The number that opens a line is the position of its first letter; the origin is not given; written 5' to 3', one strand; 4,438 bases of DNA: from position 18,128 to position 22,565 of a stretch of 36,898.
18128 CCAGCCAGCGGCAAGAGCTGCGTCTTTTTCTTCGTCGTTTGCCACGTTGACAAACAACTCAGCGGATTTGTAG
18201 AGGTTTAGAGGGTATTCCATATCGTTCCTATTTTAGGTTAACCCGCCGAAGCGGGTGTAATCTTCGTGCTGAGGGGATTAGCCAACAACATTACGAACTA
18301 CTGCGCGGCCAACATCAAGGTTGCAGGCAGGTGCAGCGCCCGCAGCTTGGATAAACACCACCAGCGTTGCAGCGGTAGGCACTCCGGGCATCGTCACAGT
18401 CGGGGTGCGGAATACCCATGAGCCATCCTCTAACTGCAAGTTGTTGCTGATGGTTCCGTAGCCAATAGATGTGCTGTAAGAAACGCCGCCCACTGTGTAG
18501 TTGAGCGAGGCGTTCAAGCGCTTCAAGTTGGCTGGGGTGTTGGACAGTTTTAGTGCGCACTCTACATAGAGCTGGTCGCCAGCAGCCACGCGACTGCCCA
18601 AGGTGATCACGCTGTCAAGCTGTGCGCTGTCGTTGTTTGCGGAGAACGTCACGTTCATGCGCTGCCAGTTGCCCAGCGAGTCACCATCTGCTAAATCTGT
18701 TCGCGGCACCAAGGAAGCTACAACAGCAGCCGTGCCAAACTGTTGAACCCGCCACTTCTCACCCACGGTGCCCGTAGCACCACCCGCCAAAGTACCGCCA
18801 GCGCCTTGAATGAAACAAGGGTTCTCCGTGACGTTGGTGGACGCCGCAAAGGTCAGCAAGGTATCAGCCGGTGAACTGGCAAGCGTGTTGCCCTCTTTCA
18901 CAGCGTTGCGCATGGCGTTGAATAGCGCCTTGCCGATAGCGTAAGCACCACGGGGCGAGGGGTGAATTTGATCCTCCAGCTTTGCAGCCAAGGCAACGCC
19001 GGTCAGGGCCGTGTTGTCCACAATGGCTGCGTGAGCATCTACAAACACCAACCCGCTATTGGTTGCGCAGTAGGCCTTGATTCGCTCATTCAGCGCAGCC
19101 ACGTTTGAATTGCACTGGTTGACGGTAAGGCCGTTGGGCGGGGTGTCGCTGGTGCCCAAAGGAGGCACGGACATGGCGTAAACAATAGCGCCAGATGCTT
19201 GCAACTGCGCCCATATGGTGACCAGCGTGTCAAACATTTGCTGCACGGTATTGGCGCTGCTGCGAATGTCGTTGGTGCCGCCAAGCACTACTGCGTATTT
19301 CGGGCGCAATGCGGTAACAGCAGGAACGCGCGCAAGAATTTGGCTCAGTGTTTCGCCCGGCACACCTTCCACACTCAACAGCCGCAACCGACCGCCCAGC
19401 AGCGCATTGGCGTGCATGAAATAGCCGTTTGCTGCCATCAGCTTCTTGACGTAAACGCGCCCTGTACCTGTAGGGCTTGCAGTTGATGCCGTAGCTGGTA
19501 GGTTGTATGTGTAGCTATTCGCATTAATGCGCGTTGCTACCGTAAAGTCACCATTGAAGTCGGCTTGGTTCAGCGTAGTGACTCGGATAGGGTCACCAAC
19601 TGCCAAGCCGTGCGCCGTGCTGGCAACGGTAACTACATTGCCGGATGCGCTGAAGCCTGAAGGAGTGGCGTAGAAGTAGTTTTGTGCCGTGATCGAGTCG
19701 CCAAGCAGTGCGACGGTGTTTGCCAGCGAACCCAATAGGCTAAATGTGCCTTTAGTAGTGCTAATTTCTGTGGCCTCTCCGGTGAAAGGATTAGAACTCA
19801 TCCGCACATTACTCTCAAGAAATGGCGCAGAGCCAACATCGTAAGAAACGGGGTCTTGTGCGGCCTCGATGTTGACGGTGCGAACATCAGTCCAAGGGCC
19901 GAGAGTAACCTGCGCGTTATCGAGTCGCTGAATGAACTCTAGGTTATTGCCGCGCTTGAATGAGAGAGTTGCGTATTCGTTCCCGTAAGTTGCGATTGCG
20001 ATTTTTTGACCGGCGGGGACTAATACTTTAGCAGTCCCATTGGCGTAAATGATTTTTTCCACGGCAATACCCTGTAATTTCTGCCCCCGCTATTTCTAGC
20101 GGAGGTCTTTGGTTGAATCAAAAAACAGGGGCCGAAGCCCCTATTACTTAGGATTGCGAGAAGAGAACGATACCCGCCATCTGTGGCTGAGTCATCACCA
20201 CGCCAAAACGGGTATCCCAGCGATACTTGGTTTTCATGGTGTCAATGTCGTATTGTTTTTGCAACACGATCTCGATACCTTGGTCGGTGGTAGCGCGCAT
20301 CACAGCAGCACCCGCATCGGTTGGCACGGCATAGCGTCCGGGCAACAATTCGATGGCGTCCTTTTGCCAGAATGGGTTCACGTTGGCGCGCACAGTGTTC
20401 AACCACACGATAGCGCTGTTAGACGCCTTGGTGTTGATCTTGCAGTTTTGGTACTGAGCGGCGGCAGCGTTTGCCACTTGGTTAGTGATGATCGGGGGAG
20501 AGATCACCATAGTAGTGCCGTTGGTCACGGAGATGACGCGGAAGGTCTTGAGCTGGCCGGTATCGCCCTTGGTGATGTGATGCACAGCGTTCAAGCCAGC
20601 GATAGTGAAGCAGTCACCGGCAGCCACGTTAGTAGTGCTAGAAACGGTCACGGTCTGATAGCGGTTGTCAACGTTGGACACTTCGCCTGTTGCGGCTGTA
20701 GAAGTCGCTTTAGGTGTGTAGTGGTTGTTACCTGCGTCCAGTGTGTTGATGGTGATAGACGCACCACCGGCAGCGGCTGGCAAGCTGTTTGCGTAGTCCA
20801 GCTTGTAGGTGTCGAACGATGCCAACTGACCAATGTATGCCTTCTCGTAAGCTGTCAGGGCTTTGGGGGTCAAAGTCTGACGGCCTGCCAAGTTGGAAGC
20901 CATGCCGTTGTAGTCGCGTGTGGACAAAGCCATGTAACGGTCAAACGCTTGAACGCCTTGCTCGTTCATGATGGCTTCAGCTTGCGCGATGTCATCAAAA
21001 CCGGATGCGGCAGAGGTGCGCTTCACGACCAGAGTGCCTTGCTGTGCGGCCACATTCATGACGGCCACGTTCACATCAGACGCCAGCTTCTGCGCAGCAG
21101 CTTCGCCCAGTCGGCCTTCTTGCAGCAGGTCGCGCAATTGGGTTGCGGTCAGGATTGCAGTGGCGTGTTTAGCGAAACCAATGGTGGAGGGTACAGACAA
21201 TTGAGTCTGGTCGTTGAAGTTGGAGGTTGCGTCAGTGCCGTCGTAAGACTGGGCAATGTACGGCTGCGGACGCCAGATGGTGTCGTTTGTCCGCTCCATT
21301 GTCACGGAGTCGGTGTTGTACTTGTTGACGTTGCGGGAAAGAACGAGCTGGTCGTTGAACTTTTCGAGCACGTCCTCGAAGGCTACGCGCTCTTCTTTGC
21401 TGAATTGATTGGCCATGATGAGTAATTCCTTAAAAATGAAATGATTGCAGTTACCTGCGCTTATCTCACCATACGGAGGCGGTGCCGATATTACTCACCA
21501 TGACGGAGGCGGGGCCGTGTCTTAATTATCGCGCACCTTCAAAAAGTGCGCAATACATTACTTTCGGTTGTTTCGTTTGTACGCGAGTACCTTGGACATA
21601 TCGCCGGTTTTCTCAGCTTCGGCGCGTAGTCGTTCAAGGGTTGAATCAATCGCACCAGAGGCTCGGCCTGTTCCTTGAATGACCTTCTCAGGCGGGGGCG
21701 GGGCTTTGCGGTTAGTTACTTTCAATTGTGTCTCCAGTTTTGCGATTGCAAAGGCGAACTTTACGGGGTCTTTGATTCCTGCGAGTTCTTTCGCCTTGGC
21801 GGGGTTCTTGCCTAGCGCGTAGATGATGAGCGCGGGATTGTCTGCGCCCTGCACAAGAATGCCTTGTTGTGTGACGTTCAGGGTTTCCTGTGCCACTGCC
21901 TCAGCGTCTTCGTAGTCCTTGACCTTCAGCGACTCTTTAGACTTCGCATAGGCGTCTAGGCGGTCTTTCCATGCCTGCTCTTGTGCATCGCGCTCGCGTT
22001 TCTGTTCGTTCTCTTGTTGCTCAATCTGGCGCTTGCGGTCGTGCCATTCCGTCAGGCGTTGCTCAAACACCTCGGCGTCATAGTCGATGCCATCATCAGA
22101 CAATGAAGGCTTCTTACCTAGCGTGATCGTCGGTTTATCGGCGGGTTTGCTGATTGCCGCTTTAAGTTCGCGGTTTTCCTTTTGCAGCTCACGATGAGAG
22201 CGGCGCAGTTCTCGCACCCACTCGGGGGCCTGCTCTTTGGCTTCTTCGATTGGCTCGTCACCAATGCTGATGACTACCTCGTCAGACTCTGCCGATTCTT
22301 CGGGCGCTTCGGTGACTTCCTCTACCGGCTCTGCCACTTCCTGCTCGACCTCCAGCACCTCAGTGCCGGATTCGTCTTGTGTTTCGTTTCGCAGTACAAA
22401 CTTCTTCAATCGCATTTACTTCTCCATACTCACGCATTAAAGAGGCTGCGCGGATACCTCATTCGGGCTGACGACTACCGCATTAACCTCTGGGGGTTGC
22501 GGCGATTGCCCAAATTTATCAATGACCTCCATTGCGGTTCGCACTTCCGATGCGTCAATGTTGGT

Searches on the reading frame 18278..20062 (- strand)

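Call 66: search_protein_families(library=phrogs, proteins=[window:18278-20062:-], max_evalue=0.001)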
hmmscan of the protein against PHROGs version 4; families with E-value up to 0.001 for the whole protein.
window:18278-20062:- (594 aa): 6 families
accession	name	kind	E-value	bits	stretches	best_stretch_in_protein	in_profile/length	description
phrog_6102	-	moron, auxiliary metabolic gene and host takeover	9e-35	121.2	1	112-592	28-439/442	lipase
phrog_14008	-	unknown function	1.2e-07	32.3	1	232-372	89-221/234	-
phrog_9998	-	unknown function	3.5e-07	30.8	1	133-203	42-112/401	-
phrog_5838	-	head and packaging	2.8e-06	26.4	1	135-205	383-451/1106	virion structural protein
phrog_529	-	tail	7.8e-05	21.6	1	143-199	295-355/1498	tail fiber protein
phrog_701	-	head and packaging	0.00016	18.4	1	145-200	961-1016/6136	virion structural protein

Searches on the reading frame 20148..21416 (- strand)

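Call 66: search_protein_families(library=phrogs, proteins=[window:20148-21416:-], max_evalue=0.001)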
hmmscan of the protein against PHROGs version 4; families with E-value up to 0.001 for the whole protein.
window:20148-21416:- (422 aa): 2 families
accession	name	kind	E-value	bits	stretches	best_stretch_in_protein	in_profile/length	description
phrog_283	-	head and packaging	8.1e-77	260.1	1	1-419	1-383/385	major head protein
phrog_22632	-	head and packaging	1.4e-14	55.7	1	11-203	11-211/226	head protein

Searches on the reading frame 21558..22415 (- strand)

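Call 66: search_protein_families(library=phrogs, proteins=[window:21558-22415:-], max_evalue=0.001)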
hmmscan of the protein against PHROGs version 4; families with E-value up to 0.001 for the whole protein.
window:21558-22415:- (285 aa): 2 families
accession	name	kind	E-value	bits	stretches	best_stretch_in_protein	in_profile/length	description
phrog_648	-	head and packaging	9.5e-60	203.6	1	15-285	12-286/286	head scaffolding protein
phrog_8865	-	head and packaging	7.6e-13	49.8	1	10-259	12-281/297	head scaffolding protein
